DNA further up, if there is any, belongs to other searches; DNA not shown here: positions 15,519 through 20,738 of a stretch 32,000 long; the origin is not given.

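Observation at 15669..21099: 1,639-aa orphan surface protein with a dedicated 165-aa polytopic membrane partner, directly downstream of the pilus locus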

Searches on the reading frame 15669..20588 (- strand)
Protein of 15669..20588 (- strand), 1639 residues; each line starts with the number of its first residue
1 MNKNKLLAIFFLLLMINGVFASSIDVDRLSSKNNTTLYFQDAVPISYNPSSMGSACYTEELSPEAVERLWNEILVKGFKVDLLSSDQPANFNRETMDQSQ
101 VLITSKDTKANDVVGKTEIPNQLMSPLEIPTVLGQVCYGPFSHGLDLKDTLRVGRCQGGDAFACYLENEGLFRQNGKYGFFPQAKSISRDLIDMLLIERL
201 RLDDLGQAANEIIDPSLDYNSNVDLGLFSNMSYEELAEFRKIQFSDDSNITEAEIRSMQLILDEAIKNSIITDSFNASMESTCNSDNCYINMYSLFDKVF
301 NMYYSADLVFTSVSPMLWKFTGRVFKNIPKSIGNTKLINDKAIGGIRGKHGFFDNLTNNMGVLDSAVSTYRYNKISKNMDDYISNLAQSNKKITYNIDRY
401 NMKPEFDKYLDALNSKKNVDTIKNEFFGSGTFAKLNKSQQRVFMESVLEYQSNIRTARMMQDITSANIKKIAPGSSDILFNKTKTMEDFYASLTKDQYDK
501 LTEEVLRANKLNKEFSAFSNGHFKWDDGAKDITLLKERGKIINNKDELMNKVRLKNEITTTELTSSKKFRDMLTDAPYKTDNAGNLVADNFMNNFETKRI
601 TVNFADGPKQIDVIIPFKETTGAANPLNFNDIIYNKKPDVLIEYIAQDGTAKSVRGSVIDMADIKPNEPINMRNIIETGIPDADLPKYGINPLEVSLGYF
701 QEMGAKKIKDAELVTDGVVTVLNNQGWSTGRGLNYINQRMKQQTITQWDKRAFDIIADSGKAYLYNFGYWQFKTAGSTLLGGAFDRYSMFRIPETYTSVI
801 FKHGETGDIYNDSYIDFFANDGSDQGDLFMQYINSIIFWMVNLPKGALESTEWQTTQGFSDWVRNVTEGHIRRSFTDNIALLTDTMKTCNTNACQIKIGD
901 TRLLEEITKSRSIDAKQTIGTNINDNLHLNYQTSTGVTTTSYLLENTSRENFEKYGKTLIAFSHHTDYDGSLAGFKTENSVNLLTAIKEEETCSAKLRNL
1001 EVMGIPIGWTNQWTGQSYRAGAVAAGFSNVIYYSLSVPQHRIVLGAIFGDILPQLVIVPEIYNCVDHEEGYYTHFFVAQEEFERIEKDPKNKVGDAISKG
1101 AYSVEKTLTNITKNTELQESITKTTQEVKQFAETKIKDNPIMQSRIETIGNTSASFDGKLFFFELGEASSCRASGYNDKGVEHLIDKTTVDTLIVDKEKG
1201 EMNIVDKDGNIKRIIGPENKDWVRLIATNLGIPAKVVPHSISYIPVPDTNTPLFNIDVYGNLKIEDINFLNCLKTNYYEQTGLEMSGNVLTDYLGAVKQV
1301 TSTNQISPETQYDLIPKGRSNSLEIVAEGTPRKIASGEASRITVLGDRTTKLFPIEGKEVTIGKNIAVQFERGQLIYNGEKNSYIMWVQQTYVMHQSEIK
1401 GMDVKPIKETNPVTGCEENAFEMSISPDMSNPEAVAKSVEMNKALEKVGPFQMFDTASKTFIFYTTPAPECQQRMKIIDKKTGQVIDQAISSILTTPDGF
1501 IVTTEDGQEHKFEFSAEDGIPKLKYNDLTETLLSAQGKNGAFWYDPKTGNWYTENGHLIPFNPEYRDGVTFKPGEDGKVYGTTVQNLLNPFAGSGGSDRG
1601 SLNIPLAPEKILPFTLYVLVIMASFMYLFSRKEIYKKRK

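Call 5: search_protein_families(library=pfam, proteins=[window:15669-20588:-], max_evalue=0.1)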
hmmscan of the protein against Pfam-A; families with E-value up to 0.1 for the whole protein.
window:15669-20588:- (1639 aa): 0 families

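Call 8: search_protein_families(library=ncbifam, proteins=[window:15669-20588:-], max_evalue=0.1)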
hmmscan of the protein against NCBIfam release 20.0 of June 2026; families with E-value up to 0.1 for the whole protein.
window:15669-20588:- (1639 aa): 0 families

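Call 9: search_solved_structures(query=window:15669-20588:-, max_evalue=1)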
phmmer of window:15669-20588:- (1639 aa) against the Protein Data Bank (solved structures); distinct sequences matched with E-value up to 1: 1.
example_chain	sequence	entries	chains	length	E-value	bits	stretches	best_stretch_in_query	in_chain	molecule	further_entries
1sgc_A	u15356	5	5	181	0.6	10.5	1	757-830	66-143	PROTEINASE A | PROTEINASE A (SGPA)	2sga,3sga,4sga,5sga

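Call 10: find_homologous_proteins(query=window:15669-20588:-)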
Query window:15669-20588:- (1639 aa): 15 proteins with E <= 0.001 among 8000 candidates.
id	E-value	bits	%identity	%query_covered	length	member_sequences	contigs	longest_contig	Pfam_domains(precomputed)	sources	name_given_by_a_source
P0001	0.0e+0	3746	100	100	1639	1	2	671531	-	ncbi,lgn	-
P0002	0.0e+0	2791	73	100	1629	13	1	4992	-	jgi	jgi:hypothetical protein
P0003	0.0e+0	2634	70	100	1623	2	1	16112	-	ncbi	-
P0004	0.0e+0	2544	67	100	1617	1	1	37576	-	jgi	jgi:hypothetical protein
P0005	0.0e+0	2501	67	100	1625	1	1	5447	-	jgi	-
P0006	0.0e+0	1926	53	100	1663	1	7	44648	-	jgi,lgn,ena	-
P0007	0.0e+0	1882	51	100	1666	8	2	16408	-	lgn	-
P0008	0.0e+0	1686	48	99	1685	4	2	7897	-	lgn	-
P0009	0.0e+0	1674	49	99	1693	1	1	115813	-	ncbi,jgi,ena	-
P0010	0.0e+0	1672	48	99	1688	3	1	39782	-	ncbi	-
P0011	0.0e+0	1668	48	100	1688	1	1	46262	-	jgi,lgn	-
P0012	0.0e+0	1666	47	100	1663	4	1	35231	-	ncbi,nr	ncbi:MAG: hypothetical protein PHN22_03490 [Candidatus ainarchaeum sp.]|nr:hypothetical protein [Can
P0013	0.0e+0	1469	44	100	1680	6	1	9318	-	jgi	-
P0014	0.0e+0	1077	42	58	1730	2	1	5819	-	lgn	-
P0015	4.4e-34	135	24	33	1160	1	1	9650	-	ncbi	ncbi:MAG: hypothetical protein V1847_03160, partial [Candidatus Diapherotrites archaeon]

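Call 12: find_encoding_contigs(protein=P0009, flank=10000, max_places=2)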
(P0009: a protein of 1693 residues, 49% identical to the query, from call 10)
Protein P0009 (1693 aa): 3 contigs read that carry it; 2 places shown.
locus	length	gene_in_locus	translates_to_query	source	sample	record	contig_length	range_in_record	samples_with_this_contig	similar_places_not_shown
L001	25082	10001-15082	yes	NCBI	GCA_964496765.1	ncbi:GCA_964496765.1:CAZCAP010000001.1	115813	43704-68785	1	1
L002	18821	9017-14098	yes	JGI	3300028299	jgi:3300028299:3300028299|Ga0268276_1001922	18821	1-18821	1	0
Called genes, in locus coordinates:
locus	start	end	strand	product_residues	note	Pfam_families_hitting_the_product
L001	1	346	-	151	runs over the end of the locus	PF00583:Acetyltransf_1, PF13673:Acetyltransf_10, PF13508:Acetyltransf_7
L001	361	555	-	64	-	PF12797:Fer4_2 (weak), PF12837:Fer4_6 (weak), PF00037:Fer4 (weak), PF13459:Fer4_15 (weak), PF13370:Fer4_13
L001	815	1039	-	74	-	-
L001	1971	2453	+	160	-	-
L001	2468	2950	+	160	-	-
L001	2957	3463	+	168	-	-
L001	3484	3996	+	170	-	-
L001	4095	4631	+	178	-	-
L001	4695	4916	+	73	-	-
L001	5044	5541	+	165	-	PF11848:DUF3368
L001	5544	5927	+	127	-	PF03683:UPF0175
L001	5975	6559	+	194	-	-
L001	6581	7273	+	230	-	-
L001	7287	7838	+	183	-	-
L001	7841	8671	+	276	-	-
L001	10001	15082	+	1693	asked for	-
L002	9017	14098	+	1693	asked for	-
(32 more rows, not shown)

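Call 13: find_encoding_contigs(protein=P0012, flank=10000, max_places=2)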
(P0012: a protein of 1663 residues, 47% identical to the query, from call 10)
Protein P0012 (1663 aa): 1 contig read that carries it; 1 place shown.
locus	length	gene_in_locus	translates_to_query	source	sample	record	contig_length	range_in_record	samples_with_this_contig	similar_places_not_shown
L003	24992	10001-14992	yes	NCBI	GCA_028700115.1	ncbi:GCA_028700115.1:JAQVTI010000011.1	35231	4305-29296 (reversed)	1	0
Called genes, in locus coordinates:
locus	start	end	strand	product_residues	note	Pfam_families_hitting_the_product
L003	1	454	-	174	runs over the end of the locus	PF01261:AP_endonuc_2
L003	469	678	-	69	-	-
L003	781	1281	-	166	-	-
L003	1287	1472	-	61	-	PF14697:Fer4_21 (weak), PF25160:LdpA_Fe-S-bd (faint), PF00037:Fer4, PF12797:Fer4_2 (weak), PF12837:Fer4_6 (weak), PF13237:Fer4_10 (weak), PF13459:Fer4_15, PF13370:Fer4_13, +1 more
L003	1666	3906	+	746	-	-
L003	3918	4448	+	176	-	-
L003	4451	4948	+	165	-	-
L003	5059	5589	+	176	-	-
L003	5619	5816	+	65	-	-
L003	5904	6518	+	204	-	-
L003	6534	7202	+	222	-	-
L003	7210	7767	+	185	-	-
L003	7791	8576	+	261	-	-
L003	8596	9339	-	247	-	-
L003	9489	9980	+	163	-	-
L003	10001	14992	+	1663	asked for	-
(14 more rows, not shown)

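Call 16: find_encoding_contigs(protein=P0015, flank=10000, max_places=2)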
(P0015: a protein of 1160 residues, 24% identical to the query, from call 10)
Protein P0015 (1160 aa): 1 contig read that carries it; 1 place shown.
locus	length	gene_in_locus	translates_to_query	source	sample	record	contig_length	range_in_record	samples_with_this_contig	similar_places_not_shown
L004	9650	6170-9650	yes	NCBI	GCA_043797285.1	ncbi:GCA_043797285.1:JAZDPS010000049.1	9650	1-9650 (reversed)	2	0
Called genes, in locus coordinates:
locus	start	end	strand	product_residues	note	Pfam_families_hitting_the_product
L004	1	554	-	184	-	?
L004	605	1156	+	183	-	-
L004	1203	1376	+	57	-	-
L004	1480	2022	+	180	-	-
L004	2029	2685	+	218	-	-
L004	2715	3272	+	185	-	-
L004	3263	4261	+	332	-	-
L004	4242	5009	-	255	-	-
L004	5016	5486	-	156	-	-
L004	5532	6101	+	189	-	-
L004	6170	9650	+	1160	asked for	?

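Call 18: find_homologous_proteins(query=A2, max_evalue=0.01)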
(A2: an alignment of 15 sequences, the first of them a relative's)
Query A2 (15 sequences) (1639 aa, profile of the alignment): 16 proteins with E <= 0.01 among 8000 candidates.
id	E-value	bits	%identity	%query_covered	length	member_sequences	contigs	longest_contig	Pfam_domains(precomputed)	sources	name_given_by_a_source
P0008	0.0e+0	2780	48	99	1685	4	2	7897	-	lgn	-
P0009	0.0e+0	2776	49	99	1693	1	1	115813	-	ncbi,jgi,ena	-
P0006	0.0e+0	2758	53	100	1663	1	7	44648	-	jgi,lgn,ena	-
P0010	0.0e+0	2758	48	99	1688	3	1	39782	-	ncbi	-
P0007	0.0e+0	2740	51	100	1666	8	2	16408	-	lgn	-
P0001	0.0e+0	2719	100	100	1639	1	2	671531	-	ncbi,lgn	-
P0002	0.0e+0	2712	73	100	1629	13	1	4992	-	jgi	jgi:hypothetical protein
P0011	0.0e+0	2703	48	100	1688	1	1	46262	-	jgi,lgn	-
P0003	0.0e+0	2702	70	100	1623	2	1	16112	-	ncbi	-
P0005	0.0e+0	2678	67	100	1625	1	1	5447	-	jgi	-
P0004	0.0e+0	2669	67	100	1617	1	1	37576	-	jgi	jgi:hypothetical protein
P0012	0.0e+0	2608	47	100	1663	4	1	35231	-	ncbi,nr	ncbi:MAG: hypothetical protein PHN22_03490 [Candidatus ainarchaeum sp.]|nr:hypothetical protein [Can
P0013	0.0e+0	2460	44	100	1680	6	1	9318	-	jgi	-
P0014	0.0e+0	2132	42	58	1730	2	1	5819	-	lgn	-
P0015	5.8e-270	918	24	33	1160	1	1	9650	-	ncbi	ncbi:MAG: hypothetical protein V1847_03160, partial [Candidatus Diapherotrites archaeon]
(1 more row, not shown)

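Call 37: search_protein_families(library=pfam, alignment_id=A5, max_evalue=0.01)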
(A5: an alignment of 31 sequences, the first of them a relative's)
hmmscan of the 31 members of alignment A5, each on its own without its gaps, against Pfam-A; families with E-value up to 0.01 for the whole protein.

A. member 1, P0001 (1639 aa): 0 families

B. families by the number of members that match (of 31 scanned): 2 families
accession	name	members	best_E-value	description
PF21399.2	TERT_C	1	0.0045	Telomerase reverse transcriptase, C-terminal extension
PF14508.12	GH97_N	1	0.0067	Glycosyl-hydrolase 97 N-terminal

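Call 52: search_solved_structures(query=A5, max_evalue=10)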
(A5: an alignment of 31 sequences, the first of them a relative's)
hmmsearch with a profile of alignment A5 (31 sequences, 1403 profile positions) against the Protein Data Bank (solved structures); distinct sequences matched with E-value up to 10: 18.
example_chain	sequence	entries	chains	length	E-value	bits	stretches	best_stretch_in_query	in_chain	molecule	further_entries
9fia_Bk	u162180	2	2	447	0.0039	18.3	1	378-598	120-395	Mitochondrial ribosomal protein, mS26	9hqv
4tql_A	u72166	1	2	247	0.43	11.5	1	317-501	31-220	Three helix bundle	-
5cwh_A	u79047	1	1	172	0.68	10.8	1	302-435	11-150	Designed helical repeat protein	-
5xgv_A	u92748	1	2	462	0.97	10.3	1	1251-1272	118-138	PyrE3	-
5jcb_E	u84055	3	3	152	2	9.3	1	323-420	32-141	Stathmin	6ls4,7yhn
7l05_E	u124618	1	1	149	2.4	9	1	323-420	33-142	Stathmin-4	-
9im5_E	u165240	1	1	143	3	8.7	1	323-418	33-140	Stathmin-4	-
4yj2_E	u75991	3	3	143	4.3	8.2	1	323-418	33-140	Stathmin-4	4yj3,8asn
1sa0_E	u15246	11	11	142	5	8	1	323-418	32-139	Stathmin 4 | RB3 STATHMIN-LIKE DOMAIN 4 | Stathmin-4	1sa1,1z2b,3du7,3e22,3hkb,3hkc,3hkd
4i4t_E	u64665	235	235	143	5.7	7.8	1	323-418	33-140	Stathmin-4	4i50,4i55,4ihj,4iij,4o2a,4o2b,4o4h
3wkn_E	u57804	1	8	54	6.1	7.7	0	1307-1316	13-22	AFFinger p17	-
3ut5_E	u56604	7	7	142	6.5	7.6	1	323-418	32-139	Stathmin-4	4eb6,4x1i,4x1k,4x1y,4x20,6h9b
3ryc_E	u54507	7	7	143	6.5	7.6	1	323-418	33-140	Stathmin-4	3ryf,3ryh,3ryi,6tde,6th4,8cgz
5kx5_E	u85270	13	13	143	6.5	7.6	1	323-418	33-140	Stathmin-4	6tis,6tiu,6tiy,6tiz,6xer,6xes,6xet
7cbc_A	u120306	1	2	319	6.7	7.5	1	302-431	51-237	De novo designed switch protein caging a hemagglutinin binder (sCageHA267_1S)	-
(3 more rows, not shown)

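Call 86: search_protein_families(library=ncbifam, alignment_id=A5, max_evalue=0.01)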
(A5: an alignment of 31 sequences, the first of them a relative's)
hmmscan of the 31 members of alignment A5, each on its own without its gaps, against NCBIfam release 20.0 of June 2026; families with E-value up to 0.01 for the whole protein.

A. member 1, P0001 (1639 aa): 0 families

B. families by the number of members that match (of 31 scanned): 2 families
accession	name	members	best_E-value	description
NF009388.0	PRK12747.1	1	0.0056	short chain dehydrogenase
TIGR03593.1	yidC_nterm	1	0.0079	membrane protein insertase YidC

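Call 87: search_protein_families(library=phrogs, proteins=[window:15669-20588:-], max_evalue=0.01)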
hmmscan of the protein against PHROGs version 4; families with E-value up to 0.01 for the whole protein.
window:15669-20588:- (1639 aa): 0 families
